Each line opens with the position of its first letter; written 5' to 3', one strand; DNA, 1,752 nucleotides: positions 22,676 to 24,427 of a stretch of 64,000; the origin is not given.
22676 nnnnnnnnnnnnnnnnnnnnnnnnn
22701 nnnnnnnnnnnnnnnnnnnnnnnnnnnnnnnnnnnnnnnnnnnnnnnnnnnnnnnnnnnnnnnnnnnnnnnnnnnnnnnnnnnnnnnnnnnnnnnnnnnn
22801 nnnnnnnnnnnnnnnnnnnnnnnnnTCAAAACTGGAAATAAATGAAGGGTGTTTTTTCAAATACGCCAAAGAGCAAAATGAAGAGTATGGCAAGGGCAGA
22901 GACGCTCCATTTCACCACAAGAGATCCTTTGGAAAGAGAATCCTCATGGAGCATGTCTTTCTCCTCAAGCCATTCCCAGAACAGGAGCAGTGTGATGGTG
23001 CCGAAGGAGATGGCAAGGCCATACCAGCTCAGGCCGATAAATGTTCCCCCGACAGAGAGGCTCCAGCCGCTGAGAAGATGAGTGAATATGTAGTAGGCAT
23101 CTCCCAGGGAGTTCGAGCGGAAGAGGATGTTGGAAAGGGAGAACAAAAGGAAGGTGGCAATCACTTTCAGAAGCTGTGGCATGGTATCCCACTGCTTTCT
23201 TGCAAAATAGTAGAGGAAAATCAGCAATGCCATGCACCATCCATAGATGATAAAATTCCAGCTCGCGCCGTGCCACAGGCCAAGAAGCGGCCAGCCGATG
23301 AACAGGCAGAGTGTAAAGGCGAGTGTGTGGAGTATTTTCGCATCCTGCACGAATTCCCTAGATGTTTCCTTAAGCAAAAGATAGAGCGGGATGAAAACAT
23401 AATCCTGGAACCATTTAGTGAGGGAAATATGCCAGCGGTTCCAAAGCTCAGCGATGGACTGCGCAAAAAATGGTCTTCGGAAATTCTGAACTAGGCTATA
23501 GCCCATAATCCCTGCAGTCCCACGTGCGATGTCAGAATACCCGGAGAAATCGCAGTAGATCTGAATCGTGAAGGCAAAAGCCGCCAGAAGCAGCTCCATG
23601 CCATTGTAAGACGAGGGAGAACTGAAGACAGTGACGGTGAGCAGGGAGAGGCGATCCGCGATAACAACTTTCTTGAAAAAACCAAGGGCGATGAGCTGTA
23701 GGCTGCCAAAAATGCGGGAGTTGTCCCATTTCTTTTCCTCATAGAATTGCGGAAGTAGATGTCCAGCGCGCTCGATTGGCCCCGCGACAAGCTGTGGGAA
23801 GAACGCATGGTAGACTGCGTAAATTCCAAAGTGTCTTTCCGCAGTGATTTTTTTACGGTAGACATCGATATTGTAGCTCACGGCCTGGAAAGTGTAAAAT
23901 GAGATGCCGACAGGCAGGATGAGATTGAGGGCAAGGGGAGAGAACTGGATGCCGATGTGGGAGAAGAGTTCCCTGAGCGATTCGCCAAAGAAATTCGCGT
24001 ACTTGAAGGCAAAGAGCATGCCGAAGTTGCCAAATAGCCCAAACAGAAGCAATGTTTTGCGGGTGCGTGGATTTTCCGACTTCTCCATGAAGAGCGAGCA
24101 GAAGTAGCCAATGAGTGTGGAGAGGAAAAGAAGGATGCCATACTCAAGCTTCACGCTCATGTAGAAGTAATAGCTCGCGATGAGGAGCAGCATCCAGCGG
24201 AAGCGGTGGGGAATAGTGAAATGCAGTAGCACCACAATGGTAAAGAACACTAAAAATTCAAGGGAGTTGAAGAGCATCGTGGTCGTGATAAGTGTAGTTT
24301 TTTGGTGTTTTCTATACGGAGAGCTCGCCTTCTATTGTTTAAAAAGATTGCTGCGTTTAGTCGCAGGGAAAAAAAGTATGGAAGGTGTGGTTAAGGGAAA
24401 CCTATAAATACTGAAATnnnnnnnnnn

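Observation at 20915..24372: Recurrent ~19-nt motif (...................) in divergent promoter regions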

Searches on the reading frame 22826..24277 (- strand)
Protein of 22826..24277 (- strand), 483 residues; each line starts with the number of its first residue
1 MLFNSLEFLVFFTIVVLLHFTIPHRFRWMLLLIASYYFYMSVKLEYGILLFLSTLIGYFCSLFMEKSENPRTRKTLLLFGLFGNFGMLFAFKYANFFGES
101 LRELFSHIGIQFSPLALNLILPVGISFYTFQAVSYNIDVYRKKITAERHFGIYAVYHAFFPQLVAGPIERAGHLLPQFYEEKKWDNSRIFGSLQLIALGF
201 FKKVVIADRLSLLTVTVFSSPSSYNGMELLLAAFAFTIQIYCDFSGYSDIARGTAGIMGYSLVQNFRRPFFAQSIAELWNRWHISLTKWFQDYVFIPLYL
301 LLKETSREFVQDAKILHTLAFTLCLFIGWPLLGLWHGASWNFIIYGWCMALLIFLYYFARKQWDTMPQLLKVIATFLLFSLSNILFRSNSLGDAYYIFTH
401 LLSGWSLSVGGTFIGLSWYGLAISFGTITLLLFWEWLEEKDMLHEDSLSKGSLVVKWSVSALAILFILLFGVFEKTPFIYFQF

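Call 10: search_protein_families(library=pfam, proteins=[window:22826-24277:-], max_evalue=0.01)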
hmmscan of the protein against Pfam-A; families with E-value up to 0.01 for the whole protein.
window:22826-24277:- (483 aa): 1 family
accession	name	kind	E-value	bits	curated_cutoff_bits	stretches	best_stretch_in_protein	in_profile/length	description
PF03062.24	MBOAT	-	1e-12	48.5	27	1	153-384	84-330/337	MBOAT, membrane-bound O-acyltransferase family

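Call 11: find_encoding_contigs(protein=window:22826-24277:-, flank=10000, max_places=10)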
Protein window:22826-24277:- (483 aa): no gene with exactly this product is on record in the collection.

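Call 12: find_homologous_proteins(query=window:22826-24277:-)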
Query window:22826-24277:- (483 aa): 8000 proteins with E <= 0.001 among 8000 candidates; the best 120 are listed.
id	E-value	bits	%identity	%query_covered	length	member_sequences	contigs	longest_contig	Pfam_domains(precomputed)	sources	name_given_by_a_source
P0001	0.0e+0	1076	100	100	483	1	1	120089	PF03062.25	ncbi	-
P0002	1.8e-152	527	53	100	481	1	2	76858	PF03062.25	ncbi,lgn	-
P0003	1.4e-150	521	53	100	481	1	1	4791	PF03062.25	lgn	-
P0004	2.1e-147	510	50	100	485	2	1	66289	PF03062.25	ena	-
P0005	2.8e-147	510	51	100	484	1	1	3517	PF03062.25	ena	-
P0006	6.2e-143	496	50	100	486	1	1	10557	PF03062.25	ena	-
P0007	6.3e-143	496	51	100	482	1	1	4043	PF03062.25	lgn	-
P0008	1.8e-142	494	50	100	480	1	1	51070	PF03062.25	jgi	jgi:alginate O-acetyltransferase complex protein AlgI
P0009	1.4e-141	491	48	100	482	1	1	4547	PF03062.25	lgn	-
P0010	6.8e-140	486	49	100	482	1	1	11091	PF03062.25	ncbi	-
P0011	1.2e-138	482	49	100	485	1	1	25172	PF03062.25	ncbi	-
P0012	4.1e-138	480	49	100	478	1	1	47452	PF03062.25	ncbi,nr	ncbi:membrane-bound O-acyltransferase family protein [archaeon D22]|nr:membrane-bound O-acyltransfer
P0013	9.7e-137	475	48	100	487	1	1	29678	PF03062.25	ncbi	-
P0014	7.8e-136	472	47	100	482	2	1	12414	PF03062.25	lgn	-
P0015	3.8e-135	470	47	100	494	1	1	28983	PF03062.25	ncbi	-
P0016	6.3e-134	466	49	100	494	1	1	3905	PF03062.25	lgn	-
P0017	5.9e-133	463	47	100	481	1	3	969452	PF03062.25,PF13813.12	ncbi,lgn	-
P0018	6.0e-133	463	47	100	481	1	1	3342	PF03062.25,PF13813.12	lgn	-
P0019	1.1e-131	459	47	100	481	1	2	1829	PF03062.25,PF13813.12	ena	-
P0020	5.1e-131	456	46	100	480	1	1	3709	PF03062.25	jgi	jgi:alginate O-acetyltransferase complex protein AlgI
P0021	7.5e-131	456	48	100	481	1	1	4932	PF03062.25,PF13813.12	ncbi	-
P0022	2.2e-130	454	47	100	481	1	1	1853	PF03062.25,PF13813.12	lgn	-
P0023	9.1e-130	452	49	100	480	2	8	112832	PF03062.25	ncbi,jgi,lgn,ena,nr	ncbi:MBOAT family protein [Candidatus Woesearchaeota archaeon]|nr:MBOAT family protein [Candidatus W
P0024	1.4e-129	452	49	92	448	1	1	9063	PF03062.25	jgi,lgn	-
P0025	1.9e-129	451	47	100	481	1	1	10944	PF03062.25,PF13813.12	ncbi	-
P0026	1.4e-128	448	48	100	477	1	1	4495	PF03062.25,PF13813.12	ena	-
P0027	1.7e-128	448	45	100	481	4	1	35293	PF03062.25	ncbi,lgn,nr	ncbi:MAG: MBOAT family protein [Nanoarchaeota archaeon]|nr:MBOAT family protein [Nanoarchaeota archa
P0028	1.8e-128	448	46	100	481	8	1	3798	PF03062.25,PF13813.12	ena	-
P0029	6.5e-128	446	46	100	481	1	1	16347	PF03062.25,PF13813.12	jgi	-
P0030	6.5e-128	446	46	100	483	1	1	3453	PF03062.25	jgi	-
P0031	1.9e-127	445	47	100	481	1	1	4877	PF03062.25,PF13813.12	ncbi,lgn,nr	ncbi:MBOAT family protein [Candidatus Woesearchaeota archaeon]|nr:MBOAT family protein [Candidatus W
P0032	2.7e-127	444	46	100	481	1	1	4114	PF03062.25,PF13813.12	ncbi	ncbi:MAG: MBOAT family O-acyltransferase [Nanoarchaeota archaeon]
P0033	6.4e-127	443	47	100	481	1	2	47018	PF03062.25,PF13813.12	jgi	jgi:alginate O-acetyltransferase complex protein AlgI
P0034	1.0e-126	442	46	100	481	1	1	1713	PF03062.25,PF13813.12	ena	-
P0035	2.1e-126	441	49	100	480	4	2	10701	PF03062.25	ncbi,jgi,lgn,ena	ncbi:MAG TPA: MBOAT family O-acyltransferase [Ardenticatenaceae bacterium]|jgi:D-alanyl-lipoteichoic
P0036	2.3e-126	441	46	100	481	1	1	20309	PF03062.25,PF13813.12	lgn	-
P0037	6.0e-126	440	46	100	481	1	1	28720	PF03062.25,PF13813.12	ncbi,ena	-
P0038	9.2e-126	439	47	100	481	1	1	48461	PF03062.25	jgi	-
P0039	1.9e-125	438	46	100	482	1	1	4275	PF03062.25,PF13813.12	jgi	-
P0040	4.9e-125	437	46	100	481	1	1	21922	PF03062.25,PF13813.12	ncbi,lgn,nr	ncbi:MBOAT family protein [Candidatus Woesearchaeota archaeon]|nr:MBOAT family protein [Candidatus W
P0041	5.3e-125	437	47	100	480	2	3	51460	PF03062.25,PF13813.12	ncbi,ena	-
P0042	1.2e-124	435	46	100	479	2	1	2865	PF03062.25,PF13813.12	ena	-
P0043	1.2e-124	435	49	100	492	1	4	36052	PF03062.25,PF13813.12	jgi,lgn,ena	-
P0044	1.4e-124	435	46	100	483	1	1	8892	PF03062.25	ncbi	-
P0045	1.8e-124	435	46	100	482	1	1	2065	PF03062.25,PF13813.12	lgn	-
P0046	2.2e-124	435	47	100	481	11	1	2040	PF03062.25,PF13813.12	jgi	jgi:D-alanyl-lipoteichoic acid acyltransferase DltB (MBOAT superfamily)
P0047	4.1e-124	434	47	100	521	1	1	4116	PF03062.25,PF13813.12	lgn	-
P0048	4.3e-124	434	46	100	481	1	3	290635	PF03062.25,PF13813.12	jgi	-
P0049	4.3e-124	434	47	100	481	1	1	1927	PF03062.25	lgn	-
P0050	4.7e-124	433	46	100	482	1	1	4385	PF03062.25,PF13813.12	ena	-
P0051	5.8e-124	433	46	100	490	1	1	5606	PF03062.25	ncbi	-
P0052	6.2e-124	433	46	100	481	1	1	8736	PF03062.25,PF13813.12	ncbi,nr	ncbi:MBOAT family protein [Candidatus Woesearchaeota archaeon]|nr:MBOAT family protein [Candidatus W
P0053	7.3e-124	433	47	100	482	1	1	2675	PF03062.25,PF13813.12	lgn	-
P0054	9.8e-124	432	46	100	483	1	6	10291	PF03062.25,PF13813.12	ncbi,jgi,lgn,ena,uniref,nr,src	ncbi:alginate O-acetyltransferase [Candidatus Falkowbacteria bacterium RIFOXYB2_FULL_34_18]|uniref:A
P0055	1.5e-123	432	47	100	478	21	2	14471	PF03062.25,PF13813.12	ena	-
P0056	2.8e-123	431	47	100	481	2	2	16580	PF03062.25,PF13813.12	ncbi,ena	-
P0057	5.6e-123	430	48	100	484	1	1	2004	PF03062.25,PF13813.12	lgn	-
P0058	7.5e-123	429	45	100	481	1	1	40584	PF03062.25,PF13813.12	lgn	-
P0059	1.4e-122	429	47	100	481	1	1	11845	PF03062.25,PF13813.12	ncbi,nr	ncbi:MBOAT family protein [Candidatus Woesearchaeota archaeon]|nr:MBOAT family protein [Candidatus W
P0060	3.1e-122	427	47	100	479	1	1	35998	PF03062.25,PF13813.12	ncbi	-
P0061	4.3e-122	427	46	100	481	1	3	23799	PF03062.25,PF13813.12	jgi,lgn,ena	-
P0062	4.6e-122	427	47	100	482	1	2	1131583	PF03062.25,PF13813.12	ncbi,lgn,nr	ncbi:MAG: MBOAT family protein [Candidatus Woesearchaeota archaeon]|nr:MAG: MBOAT family protein [Ca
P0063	4.6e-122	427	47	100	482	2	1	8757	PF03062.25,PF13813.12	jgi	-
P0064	6.6e-122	426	47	100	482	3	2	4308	PF03062.25,PF13813.12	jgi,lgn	-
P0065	7.9e-122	426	45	100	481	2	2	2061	PF03062.25,PF13813.12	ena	-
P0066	9.6e-122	426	47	100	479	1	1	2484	PF03062.25,PF13813.12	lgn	-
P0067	2.3e-121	425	50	83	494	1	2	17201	PF03062.25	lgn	-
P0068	4.8e-121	424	45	100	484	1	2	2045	PF03062.25,PF13813.12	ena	-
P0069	6.3e-121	423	47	100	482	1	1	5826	PF03062.25,PF13813.12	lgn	-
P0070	1.2e-120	422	45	100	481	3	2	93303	PF03062.25,PF13813.12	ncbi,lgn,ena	-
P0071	1.4e-120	422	46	97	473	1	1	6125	PF03062.25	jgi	-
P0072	2.5e-120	421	45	100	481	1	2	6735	PF03062.25,PF13813.12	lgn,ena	-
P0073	8.2e-120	419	45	100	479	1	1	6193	PF03062.25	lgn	-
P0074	1.0e-119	419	45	100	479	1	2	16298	PF03062.25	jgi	-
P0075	1.6e-119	419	46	100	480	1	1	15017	PF03062.25,PF13813.12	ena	-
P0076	1.8e-119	418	45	100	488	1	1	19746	PF03062.25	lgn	-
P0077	1.9e-119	418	45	100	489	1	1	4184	PF03062.25,PF13813.12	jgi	jgi:alginate O-acetyltransferase complex protein AlgI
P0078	2.9e-119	418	45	100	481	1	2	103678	PF03062.25,PF13813.12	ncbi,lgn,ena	-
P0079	4.2e-119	417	45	100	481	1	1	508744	PF03062.25,PF13813.12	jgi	jgi:alginate O-acetyltransferase complex protein AlgI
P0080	5.3e-119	417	45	100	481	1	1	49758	PF03062.25,PF13813.12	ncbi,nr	ncbi:MAG: MBOAT family protein [Candidatus Moranbacteria bacterium]|nr:MBOAT family protein [Candida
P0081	6.6e-119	416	45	100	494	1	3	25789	PF03062.25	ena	-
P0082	7.2e-119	416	47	100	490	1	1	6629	PF03062.25,PF13813.12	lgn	-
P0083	9.0e-119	416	45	100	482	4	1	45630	PF03062.25,PF13813.12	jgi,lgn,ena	-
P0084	1.1e-118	416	47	100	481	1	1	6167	PF03062.25,PF13813.12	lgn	-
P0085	1.1e-118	416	43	100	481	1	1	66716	PF03062.25,PF13813.12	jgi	jgi:alginate O-acetyltransferase complex protein AlgI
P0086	1.2e-118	416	46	100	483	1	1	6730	PF03062.25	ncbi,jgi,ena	-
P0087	1.2e-118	416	47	92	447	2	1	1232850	PF03062.25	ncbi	-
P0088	1.7e-118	415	46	100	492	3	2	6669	PF03062.25,PF13813.12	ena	-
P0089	1.9e-118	415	44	100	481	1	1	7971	PF03062.25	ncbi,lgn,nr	ncbi:MBOAT family protein [Candidatus Woesearchaeota archaeon]|nr:MBOAT family protein [Candidatus W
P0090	2.5e-118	415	43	100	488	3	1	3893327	PF03062.25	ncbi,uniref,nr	ncbi:MBOAT family O-acyltransferase [Clostridium sp. MB40-C1]|uniref:MBOAT family O-acyltransferase 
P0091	3.1e-118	414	45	100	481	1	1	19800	PF03062.25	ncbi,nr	ncbi:MBOAT family protein [Candidatus Woesearchaeota archaeon]|nr:MBOAT family protein [Candidatus W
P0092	4.0e-118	414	45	100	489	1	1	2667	PF03062.25,PF13813.12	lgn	-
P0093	4.6e-118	414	45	100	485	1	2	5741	PF03062.25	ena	-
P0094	4.9e-118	414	46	100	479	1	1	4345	PF03062.25,PF13813.12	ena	-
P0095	5.2e-118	414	45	100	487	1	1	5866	PF03062.25,PF13813.12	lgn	-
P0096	5.9e-118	413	45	100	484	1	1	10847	PF03062.25,PF13813.12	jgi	-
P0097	6.1e-118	413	46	100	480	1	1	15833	PF03062.25,PF13813.12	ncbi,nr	ncbi:MAG: MBOAT family protein [Anaerolineae bacterium]|nr:MBOAT family protein [Anaerolineae bacter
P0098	6.3e-118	413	45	100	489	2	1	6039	PF03062.25,PF13813.12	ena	-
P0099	8.7e-118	413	45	100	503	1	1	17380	PF03062.25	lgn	-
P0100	9.6e-118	413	47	100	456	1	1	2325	PF03062.25,PF13813.12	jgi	jgi:alginate O-acetyltransferase complex protein AlgI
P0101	9.9e-118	413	46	100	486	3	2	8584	PF03062.25,PF13813.12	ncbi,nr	ncbi:MAG: MBOAT family protein [Gemmatimonadetes bacterium]|nr:MBOAT family protein [Gemmatimonadota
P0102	1.0e-117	413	44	100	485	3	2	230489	PF03062.25,PF13813.12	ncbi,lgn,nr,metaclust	ncbi:probable poly(beta-D-mannuronate) O-acetylase [Clostridium botulinum C str. Eklund]|nr:probable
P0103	1.2e-117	412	45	100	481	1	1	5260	PF03062.25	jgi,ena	-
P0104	1.2e-117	412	45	100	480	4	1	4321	PF03062.25,PF13813.12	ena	-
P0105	1.2e-117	412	48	100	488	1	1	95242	PF03062.25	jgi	jgi:alginate O-acetyltransferase complex protein AlgI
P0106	1.6e-117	412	44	100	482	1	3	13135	PF03062.25,PF13813.12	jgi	-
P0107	1.7e-117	412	47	100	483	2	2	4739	PF03062.25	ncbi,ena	-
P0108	1.9e-117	412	44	100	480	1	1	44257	PF03062.25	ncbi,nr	ncbi:MAG: MBOAT family protein [candidate division Zixibacteria bacterium]|nr:MBOAT family protein [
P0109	1.9e-117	412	45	100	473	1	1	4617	PF03062.25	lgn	-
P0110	2.6e-117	411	43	100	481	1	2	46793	PF03062.25,PF13813.12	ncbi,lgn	-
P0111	3.0e-117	411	45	100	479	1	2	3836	PF03062.25,PF13813.12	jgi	-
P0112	3.8e-117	411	46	100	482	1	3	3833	PF03062.25,PF13813.12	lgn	-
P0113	4.8e-117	410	44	100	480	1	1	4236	PF03062.25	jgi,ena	-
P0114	5.1e-117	410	46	97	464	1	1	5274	PF03062.25,PF13813.12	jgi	jgi:D-alanyl-lipoteichoic acid acyltransferase DltB (MBOAT superfamily)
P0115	6.1e-117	410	45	100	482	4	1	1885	PF03062.25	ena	-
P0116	6.1e-117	410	47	100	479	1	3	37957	PF03062.25,PF13813.12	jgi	-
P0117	7.0e-117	410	45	100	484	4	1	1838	PF03062.25,PF13813.12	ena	-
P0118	7.3e-117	410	44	100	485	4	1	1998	PF03062.25,PF13813.12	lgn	-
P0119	7.4e-117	410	46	100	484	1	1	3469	PF03062.25,PF13813.12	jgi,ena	-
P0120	7.8e-117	410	46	100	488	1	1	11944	PF03062.25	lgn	-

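Call 13: find_encoding_contigs(protein=P0001, flank=10000, max_places=5)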
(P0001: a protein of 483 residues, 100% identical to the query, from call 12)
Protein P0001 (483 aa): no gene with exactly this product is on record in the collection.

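Call 14: find_encoding_contigs(protein=P0002, flank=10000, max_places=5)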
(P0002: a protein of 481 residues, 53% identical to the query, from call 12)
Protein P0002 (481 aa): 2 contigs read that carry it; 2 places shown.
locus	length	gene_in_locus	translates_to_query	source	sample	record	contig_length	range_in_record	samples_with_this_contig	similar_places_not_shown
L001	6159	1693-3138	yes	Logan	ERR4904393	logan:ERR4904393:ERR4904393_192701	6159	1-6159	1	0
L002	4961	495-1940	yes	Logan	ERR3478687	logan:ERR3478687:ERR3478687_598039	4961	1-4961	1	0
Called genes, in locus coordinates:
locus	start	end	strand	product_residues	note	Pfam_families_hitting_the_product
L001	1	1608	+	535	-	?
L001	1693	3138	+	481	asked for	PF03062:MBOAT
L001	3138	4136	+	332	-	PF07611:DUF1574 (faint)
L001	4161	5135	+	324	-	PF00535:Glycos_transf_2, PF13641:Glyco_tranf_2_3, PF13632:Glyco_trans_2_3 (weak)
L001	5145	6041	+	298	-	PF01370:Epimerase, PF04321:RmlD_sub_bind, PF16363:GDP_Man_Dehyd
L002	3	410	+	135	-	?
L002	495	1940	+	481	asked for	PF03062:MBOAT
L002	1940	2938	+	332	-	PF07611:DUF1574 (faint)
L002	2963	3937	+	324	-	PF00535:Glycos_transf_2, PF13641:Glyco_tranf_2_3, PF13632:Glyco_trans_2_3 (weak)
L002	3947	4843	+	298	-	PF01370:Epimerase, PF04321:RmlD_sub_bind, PF16363:GDP_Man_Dehyd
